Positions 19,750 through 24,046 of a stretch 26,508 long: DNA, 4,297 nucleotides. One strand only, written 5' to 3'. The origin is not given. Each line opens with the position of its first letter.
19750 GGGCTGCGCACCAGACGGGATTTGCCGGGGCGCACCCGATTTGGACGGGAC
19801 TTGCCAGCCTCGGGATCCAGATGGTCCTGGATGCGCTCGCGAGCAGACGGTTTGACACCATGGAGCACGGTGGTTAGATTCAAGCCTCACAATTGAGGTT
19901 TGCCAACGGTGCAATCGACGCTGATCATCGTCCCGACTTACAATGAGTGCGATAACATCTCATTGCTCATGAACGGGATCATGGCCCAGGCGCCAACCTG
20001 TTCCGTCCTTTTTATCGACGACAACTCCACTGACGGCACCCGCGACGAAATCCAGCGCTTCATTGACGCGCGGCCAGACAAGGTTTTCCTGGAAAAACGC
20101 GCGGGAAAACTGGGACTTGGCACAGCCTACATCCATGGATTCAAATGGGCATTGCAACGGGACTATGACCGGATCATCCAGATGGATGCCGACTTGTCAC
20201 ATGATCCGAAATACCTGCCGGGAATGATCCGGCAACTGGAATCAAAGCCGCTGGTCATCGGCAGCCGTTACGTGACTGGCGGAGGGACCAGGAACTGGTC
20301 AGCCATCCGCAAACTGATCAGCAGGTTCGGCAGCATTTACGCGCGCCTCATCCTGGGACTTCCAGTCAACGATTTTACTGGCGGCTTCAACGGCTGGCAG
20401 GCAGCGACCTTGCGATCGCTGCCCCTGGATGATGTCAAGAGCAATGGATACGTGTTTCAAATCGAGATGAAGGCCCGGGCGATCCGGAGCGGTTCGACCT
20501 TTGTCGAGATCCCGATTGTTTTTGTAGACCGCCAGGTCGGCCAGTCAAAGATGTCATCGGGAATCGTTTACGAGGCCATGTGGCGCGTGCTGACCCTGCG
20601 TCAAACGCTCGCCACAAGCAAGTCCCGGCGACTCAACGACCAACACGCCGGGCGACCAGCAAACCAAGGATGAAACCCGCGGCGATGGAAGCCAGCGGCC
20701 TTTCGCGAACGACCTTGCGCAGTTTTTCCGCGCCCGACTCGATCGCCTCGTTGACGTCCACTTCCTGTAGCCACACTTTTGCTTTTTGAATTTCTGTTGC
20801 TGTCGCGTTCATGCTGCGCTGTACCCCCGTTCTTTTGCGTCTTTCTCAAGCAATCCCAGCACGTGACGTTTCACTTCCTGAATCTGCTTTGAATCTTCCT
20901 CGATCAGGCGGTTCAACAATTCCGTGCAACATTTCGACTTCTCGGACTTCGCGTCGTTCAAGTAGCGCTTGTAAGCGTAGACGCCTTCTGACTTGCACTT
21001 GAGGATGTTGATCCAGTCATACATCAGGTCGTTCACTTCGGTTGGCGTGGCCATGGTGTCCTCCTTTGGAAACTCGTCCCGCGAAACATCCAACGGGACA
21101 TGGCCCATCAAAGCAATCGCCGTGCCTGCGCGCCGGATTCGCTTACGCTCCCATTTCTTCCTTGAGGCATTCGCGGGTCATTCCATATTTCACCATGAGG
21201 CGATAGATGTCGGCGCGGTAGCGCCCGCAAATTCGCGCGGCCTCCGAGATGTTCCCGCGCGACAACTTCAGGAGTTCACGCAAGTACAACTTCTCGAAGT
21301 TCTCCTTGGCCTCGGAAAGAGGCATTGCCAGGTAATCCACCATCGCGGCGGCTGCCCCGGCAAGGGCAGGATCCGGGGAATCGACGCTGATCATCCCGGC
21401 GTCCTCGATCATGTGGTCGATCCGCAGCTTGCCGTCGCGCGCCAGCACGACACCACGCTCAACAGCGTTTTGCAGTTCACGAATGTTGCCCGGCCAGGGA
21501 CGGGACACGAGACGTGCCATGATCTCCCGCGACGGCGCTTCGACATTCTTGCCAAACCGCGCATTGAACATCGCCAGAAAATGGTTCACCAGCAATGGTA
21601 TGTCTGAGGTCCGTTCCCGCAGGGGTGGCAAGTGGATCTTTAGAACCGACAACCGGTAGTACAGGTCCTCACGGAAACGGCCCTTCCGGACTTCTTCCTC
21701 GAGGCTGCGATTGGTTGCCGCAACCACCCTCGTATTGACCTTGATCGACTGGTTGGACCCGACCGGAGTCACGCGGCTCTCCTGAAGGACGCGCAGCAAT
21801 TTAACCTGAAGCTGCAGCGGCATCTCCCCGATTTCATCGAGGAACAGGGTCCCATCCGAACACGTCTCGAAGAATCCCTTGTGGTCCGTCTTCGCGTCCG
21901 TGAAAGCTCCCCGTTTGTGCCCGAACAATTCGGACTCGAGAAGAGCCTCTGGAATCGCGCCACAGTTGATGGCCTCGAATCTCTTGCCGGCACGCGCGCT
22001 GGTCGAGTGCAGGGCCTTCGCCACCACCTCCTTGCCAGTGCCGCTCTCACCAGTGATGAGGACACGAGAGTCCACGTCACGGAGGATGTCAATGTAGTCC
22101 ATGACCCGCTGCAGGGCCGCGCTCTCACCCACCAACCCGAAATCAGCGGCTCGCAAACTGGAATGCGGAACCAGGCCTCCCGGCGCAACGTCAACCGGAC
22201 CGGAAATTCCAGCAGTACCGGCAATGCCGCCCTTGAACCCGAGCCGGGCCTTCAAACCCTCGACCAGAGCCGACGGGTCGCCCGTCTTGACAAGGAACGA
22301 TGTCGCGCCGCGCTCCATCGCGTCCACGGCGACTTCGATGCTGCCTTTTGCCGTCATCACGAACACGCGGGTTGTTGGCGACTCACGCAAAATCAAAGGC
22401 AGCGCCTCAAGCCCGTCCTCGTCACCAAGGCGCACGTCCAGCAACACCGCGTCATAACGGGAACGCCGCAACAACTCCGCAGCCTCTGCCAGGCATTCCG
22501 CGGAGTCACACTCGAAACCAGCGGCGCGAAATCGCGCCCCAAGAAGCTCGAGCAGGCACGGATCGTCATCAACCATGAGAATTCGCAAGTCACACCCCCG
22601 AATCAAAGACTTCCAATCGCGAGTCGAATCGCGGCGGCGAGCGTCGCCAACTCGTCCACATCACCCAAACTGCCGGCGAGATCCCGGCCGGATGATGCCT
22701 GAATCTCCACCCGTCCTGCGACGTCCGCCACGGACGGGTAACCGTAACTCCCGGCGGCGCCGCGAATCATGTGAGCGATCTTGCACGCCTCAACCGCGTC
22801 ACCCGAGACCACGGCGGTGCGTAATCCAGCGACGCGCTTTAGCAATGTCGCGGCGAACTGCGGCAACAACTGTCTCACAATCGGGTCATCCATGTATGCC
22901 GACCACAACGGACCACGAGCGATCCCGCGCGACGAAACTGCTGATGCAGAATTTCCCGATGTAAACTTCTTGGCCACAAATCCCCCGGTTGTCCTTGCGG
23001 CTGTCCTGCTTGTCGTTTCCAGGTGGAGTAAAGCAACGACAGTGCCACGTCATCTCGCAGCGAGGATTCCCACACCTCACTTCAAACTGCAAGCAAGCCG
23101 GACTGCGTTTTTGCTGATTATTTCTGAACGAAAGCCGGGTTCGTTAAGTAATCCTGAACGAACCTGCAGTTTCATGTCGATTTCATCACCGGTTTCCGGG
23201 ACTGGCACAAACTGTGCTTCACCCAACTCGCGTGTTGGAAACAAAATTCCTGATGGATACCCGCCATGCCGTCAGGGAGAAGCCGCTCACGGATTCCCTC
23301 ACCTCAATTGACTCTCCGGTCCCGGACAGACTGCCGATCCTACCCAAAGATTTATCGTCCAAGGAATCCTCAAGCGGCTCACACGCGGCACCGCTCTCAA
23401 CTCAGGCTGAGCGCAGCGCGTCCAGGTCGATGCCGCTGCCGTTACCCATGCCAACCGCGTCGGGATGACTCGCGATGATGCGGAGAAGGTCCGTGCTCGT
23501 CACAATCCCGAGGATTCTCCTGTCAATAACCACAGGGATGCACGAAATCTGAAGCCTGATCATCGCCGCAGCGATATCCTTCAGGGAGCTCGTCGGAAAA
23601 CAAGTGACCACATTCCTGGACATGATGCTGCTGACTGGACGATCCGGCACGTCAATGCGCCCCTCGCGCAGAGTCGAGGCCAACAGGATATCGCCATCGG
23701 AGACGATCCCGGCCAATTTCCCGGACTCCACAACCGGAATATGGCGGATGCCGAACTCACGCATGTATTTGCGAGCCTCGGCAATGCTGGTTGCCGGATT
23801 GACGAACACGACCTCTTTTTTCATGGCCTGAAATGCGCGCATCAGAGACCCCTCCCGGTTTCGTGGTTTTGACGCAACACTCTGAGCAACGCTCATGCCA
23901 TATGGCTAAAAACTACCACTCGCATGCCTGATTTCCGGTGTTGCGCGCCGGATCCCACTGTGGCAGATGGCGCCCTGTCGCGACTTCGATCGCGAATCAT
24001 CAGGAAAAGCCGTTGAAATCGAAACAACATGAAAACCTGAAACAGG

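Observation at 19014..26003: A sigma54-wired general stress regulon interleaved with its own phosphorelay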

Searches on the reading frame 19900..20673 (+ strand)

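Call 11: search_protein_families(library=pfam, proteins=[window:19900-20673:+], max_evalue=0.01)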
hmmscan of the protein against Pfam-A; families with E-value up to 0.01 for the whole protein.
window:19900-20673:+ (257 aa): 1 family
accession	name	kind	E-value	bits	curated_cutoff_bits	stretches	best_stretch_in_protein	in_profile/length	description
PF00535.33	Glycos_transf_2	-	1.1e-24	87.7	23.3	1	9-163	2-156/168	Glycosyl transferase family 2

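Call 53: search_protein_families(library=ncbifam, proteins=[window:19900-20673:+], max_evalue=0.001)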
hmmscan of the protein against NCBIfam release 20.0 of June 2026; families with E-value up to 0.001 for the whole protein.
window:19900-20673:+ (257 aa): 11 families
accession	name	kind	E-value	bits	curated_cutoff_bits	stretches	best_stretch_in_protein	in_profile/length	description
TIGR04182.1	glyco_TIGR04182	equivalog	2.4e-12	46.8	325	1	9-215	4-198/293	S-layer glycoprotein N-glycosyltransferase AglJ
TIGR03937.1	PgaC_IcaA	equivalog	3.4e-08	32.9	422.3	1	5-119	45-156/407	poly-beta-1,6-N-acetyl-D-glucosamine synthase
NF058614.1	PPMAGASynPpgS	equivalog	7.9e-08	32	370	1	8-162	3-153/226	polyprenyl-phospho-N-acetylgalactosaminyl synthase PpgS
NF007986.1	PRK10714.1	equivalog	9.8e-08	31.4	529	1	4-234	5-226/316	undecaprenyl-phosphate 4-deoxy-4-formamido-L-arabinose transferase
NF045692.1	OglycostaseCruG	equivalog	2e-07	30.3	600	1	6-115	42-154/386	2'-O-glycosyltransferase CruG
NF047588.1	GlcsyltransPgfSStrep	equivalog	4.1e-07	29.5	500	1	9-125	5-122/308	glycosyltransferase PgfS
TIGR03469.1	HpnB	hypoth_equivalog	2.3e-06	26.9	379.25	1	8-126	47-173/386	hopene-associated glycosyltransferase HpnB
TIGR04283.1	glyco_like_mftF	equivalog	4e-05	23.3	182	1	9-53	3-48/221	TIGR04283 family arsenosugar biosynthesis glycosyltransferase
NF007482.0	PRK10073.1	equivalog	0.00086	18.4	423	0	8-82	9-82/334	glycosyltransferase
NF047683.1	TeichurnBiosyTuaG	equivalog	0.0009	19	400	0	8-69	9-73/252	teichuronic acid biosynthesis protein TuaG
TIGR01556.1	rhamnosyltran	subfamily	0.00096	18.4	200.55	0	20-133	10-121/281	rhamnosyltransferase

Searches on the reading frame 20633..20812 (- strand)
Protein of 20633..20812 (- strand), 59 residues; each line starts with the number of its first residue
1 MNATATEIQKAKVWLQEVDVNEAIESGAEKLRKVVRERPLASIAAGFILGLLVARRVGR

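Call 11: search_protein_families(library=pfam, proteins=[window:20633-20812:-], max_evalue=0.01)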
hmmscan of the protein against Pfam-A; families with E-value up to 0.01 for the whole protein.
window:20633-20812:- (59 aa): 1 family
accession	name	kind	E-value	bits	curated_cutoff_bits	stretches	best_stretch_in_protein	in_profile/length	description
PF19029.5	DUF883_C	-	0.00032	20.7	27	1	34-56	4-30/30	DUF883 C-terminal glycine zipper region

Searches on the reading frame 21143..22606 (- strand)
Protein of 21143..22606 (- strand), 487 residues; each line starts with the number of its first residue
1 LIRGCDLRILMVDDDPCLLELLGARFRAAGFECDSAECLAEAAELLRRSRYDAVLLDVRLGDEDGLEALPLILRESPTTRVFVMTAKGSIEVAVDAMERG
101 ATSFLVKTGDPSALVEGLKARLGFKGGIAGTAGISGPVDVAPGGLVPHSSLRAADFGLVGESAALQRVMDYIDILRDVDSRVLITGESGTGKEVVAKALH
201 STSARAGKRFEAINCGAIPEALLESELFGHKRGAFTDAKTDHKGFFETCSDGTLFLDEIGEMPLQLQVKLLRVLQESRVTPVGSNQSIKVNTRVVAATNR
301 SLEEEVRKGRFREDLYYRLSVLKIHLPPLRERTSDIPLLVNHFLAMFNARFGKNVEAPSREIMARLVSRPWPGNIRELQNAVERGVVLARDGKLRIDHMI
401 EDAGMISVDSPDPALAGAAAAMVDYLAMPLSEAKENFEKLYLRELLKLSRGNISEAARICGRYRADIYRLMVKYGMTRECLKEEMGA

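Call 11: search_protein_families(library=pfam, proteins=[window:21143-22606:-], max_evalue=0.01)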
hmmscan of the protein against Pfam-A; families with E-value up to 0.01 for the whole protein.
window:21143-22606:- (487 aa): 10 families
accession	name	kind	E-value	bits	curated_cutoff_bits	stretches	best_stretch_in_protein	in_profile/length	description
PF00158.32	Sigma54_activat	-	4.6e-70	235.1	20.2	1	158-325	1-168/168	Sigma-54 interaction domain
PF14532.12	Sigma54_activ_2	-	1.1e-23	84.4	25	1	159-329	1-138/138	Sigma-54 interaction domain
PF00072.30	Response_reg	-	1.6e-23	83.4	30.2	1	9-117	1-109/111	Response regulator receiver domain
PF25601.1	AAA_lid_14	-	1.6e-22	79.6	27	1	330-401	1-72/87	AAA+ ATPase lid domain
PF07728.20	AAA_5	-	4.2e-06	27.3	22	1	182-301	2-124/139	AAA domain (dynein-related subfamily)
PF00004.35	AAA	-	2.2e-05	25.3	21.2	1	182-316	1-128/131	ATPase family associated with various cellular activities (AAA)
PF07724.20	AAA_2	-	0.00026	21.5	27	1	181-308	5-133/166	AAA domain (Cdc48 subfamily)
PF07726.17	AAA_3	-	0.00078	19.8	27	1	182-299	2-111/131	ATPase family associated with various cellular activities (AAA)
PF13191.12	AAA_16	-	0.0032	18.4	32.6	1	158-218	2-63/167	AAA ATPase domain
PF01078.27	Mg_chelatase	-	0.0049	16.7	20.3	0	244-300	100-158/207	Magnesium chelatase, subunit ChlI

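Call 22: find_related_loci(query=window:21143-22606:-, collection=genome_contigs, flank=8000)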
Query window:21143-22606:- (487 aa) in genome_contigs; peptide patterns used: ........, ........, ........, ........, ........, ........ (x = any residue, [..] = any of these).
600 stretches matched a pattern (row limit reached: there are more); 596 encode a relative of the query (tblastn E <= 1e-3); the best 80 are kept; 80 distinct loci.
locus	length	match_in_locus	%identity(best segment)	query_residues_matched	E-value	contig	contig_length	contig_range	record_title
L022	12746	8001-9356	44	8-487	4e-115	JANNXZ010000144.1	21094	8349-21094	MAG: Nitrospirota bacterium isolate VAR_34_metabat_109 VAR_34_k141_1714766, whole genome shotgun sequence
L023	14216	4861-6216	43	8-487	4e-115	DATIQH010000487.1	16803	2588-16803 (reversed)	MAG TPA_asm: Nitrospiraceae bacterium isolate SMAG_U15872 k141_344452, whole genome shotgun sequence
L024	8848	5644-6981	42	9-482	3e-113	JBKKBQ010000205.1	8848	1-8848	MAG: Nitrospira sp. isolate swi_bin.367 S1Ck127_3885710_flag_1_multi_6.0000_len_8848, whole genome shotgun sequence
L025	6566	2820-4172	42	8-486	1e-109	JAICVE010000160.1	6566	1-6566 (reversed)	MAG: Nitrospira sp. isolate HEB_FP_1_bin.25 k141_1262861_length_6566_cov_9.0000, whole genome shotgun sequence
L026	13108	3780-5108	41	6-476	7e-107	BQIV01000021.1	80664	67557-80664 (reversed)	MAG: Nitrospirales bacterium NPIRA02 DNA, sequence21, whole genome shotgun sequence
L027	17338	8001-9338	42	8-475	4e-102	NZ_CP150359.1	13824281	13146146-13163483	Sorangium sp. So ce1099 chromosome, complete genome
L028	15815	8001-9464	40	8-482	8e-100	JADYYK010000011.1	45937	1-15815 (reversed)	MAG: Deltaproteobacteria bacterium isolate SJ525 c_000000062747, whole genome shotgun sequence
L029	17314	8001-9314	41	8-483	9e-97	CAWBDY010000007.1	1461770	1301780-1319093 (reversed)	MAG: uncultured Gammaproteobacteria bacterium isolate MFD00731.bin.1.167 genome assembly, contig: contig_6582, whole gen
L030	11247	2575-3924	40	8-477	8e-97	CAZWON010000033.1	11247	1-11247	MAG TPA_asm: uncultured Planctomycetia bacterium isolate binchicken_co184_256 genome assembly, contig: NODE_11275_length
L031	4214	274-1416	45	9-399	1e-95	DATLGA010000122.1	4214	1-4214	MAG TPA_asm: Candidatus Limnocylindrales bacterium isolate SMAG_U13602 k141_8877, whole genome shotgun sequence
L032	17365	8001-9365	40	5-476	5e-95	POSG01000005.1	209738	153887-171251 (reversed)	MAG: Geobacter sp. isolate GAC1 CM3_1000057, whole genome shotgun sequence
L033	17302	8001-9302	42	9-460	5e-95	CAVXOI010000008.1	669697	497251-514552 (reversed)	MAG: uncultured Acidobacteriota bacterium isolate MFD02840.bin.4.46 genome assembly, contig: contig_85955, whole genome 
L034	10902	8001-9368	39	9-476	5e-95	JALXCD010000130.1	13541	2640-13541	MAG: Deltaproteobacteria bacterium isolate T2_metabat2_scaf2bin.141 T2_NODE_5080_length_13541_cov_1.839198, whole genome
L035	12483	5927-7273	39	9-476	2e-94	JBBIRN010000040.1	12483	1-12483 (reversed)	MAG: Candidatus Aminicenantes bacterium isolate QNS170220_bin_350 NODE_703_length_12483_cov_4.687802, whole genome shotg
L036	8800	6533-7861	41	9-469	3e-94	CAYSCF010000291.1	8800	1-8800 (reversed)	MAG TPA_asm: uncultured Sandaracinaceae bacterium isolate binchicken_co54_31 genome assembly, contig: NODE_14557_length_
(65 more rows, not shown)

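Call 53: search_protein_families(library=ncbifam, proteins=[window:21143-22606:-], max_evalue=0.001)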
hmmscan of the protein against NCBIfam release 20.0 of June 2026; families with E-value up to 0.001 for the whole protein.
window:21143-22606:- (487 aa): 86 families (the best 25 are shown)
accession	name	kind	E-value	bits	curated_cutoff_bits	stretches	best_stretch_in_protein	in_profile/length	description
NF011695.0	PRK15115.1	equivalog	8.2e-119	397.2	763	2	158-480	137-442/445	two-component system response regulator GlrR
TIGR01818.1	ntrC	equivalog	1.1e-106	357.4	558.6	1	9-469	1-458/463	nitrogen regulation protein NR(I)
NF008469.0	PRK11361.1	equivalog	5.5e-104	348.4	714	2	170-476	157-456/461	acetoacetate metabolism transcriptional regulator AtoC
TIGR02915.1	PEP_resp_reg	equivalog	7.3e-102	341.5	502.6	2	153-476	136-444/445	PEP-CTERM-box response regulator transcription factor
NF007689.0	PRK10365.1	equivalog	7.9e-100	334.7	760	1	6-389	5-372/441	sigma-54-dependent response regulator transcription factor ZraR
TIGR01817.1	nifA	equivalog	2.9e-98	330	528.85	1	157-402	197-441/534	nif-specific transcriptional activator NifA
NF041946.1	LuxO_transreg_Vib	equivalog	5.9e-97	325.3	800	1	28-405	18-382/463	quorum-sensing sigma-54 dependent transcriptional regulator LuxO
NF003451.0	PRK05022.1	equivalog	1.4e-96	324.3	476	1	155-476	189-510/512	nitric oxide reductase transcriptional regulator NorR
NF041552.1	TF_PrdR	equivalog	1.4e-96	324.1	795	1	158-474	269-576/577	sigma-54 dependent transcriptional regulator PrdR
NF051870.1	NAssimRespRegNtrX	equivalog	8.8e-96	321.5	600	2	155-475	138-451/452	nitrogen assimilation response regulator NtrX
NF038308.1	RNA_repair_RtcR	equivalog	7.7e-89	298.9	650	1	153-452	177-486/530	RNA repair transcriptional activator RtcR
NF008176.1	PRK10923.1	equivalog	1.7e-88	297.3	620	2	157-476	139-468/469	nitrogen regulation protein NR(I)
NF050807.1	TransRegFlbDCaul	equivalog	1.1e-84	285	750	1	158-461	120-425/454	sigma-54-dependent transcriptional regulator FlbD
TIGR02329.1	propionate_PrpR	equivalog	2.1e-84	284.1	499.2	1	157-471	213-524/526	propionate catabolism operon regulatory protein PrpR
NF011953.0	PRK15424.1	equivalog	1.3e-80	271.5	703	1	157-472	220-532/538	propionate catabolism operon regulatory protein PrpR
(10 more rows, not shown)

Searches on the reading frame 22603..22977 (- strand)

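Call 11: search_protein_families(library=pfam, proteins=[window:22603-22977:-], max_evalue=0.01)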
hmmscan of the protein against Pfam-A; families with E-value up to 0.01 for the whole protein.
window:22603-22977:- (124 aa): 1 family
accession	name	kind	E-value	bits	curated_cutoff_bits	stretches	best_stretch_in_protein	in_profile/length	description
PF01627.28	Hpt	-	8.6e-08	32.8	24.6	1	36-118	1-82/84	Hpt domain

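Call 53: search_protein_families(library=ncbifam, proteins=[window:22603-22977:-], max_evalue=0.001)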
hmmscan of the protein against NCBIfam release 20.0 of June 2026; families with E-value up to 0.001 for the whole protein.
window:22603-22977:- (124 aa): 0 families

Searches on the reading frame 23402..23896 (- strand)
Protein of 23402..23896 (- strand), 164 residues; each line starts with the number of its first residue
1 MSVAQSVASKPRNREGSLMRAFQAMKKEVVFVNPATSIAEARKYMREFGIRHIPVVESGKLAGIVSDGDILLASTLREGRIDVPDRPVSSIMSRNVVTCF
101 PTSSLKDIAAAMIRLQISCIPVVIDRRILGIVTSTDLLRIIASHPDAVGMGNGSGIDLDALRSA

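Call 11: search_protein_families(library=pfam, proteins=[window:23402-23896:-], max_evalue=0.01)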
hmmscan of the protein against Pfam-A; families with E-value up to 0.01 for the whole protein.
window:23402-23896:- (164 aa): 1 family
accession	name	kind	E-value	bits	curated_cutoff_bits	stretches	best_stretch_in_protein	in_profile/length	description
PF00571.33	CBS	-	3.8e-32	110.8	24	2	24-73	4-54/57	CBS domain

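Call 53: search_protein_families(library=ncbifam, proteins=[window:23402-23842:-], max_evalue=0.001)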
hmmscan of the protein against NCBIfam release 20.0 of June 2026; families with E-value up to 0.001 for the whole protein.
window:23402-23842:- (146 aa): 17 families
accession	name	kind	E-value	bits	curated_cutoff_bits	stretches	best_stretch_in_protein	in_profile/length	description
NF053603.1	HhpR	exception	3.9e-13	49.2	520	1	62-124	216-279/282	CBS domain-containing high hydrostatic pressure regulator HhpR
NF041552.1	TF_PrdR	equivalog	8.9e-12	44.1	795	2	5-53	74-122/577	sigma-54 dependent transcriptional regulator PrdR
NF011447.0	PRK14869.2-3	equivalog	1.7e-11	43.4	522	2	71-124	71-125/540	putative manganese-dependent inorganic diphosphatase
NF053704.1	TransRegCcpNBacil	equivalog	1e-09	38.1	260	1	7-123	80-202/208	transcriptional regulator CcpN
TIGR01302.1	IMP_dehydrog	equivalog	2.2e-09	36.7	481.5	1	7-129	86-205/450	IMP dehydrogenase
NF041569.1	A-tRNAntase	equivalog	3e-08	32.4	1440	1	6-124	314-427/880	A-adding tRNA nucleotidyltransferase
NF038279.1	TF_CBS_SpxR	exception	1.7e-07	30.4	600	1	69-122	250-304/427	CBS-HotDog domain-containing transcription factor SpxR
TIGR01137.1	cysta_beta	equivalog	3.2e-07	29.4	510.25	1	9-123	346-456/457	cystathionine beta-synthase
TIGR00400.1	mgtE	equivalog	4.8e-07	28.9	232.75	1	65-126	192-254/450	magnesium transporter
NF011442.0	PRK14869.1-4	equivalog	1.5e-06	27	400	0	9-52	78-122/543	putative manganese-dependent inorganic diphosphatase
NF011443.0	PRK14869.1-5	equivalog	1.9e-06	26.6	335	0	7-52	75-121/546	putative manganese-dependent inorganic diphosphatase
NF053863.1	DS11_antiphage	equivalog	2.1e-06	27.1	260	1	3-119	77-188/305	CBS domain-containing anti-phage protein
NF011440.0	PRK14869.1-2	equivalog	3.8e-05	22.5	746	0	10-55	76-122/541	putative manganese-dependent inorganic diphosphatase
NF011441.0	PRK14869.1-3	equivalog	5.7e-05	21.9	753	0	11-53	78-121/548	putative manganese-dependent inorganic diphosphatase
TIGR01186.1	proV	subfamily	7.1e-05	22.1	326.6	1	5-124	246-358/363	betaine/proline/choline family ABC transporter ATP-binding protein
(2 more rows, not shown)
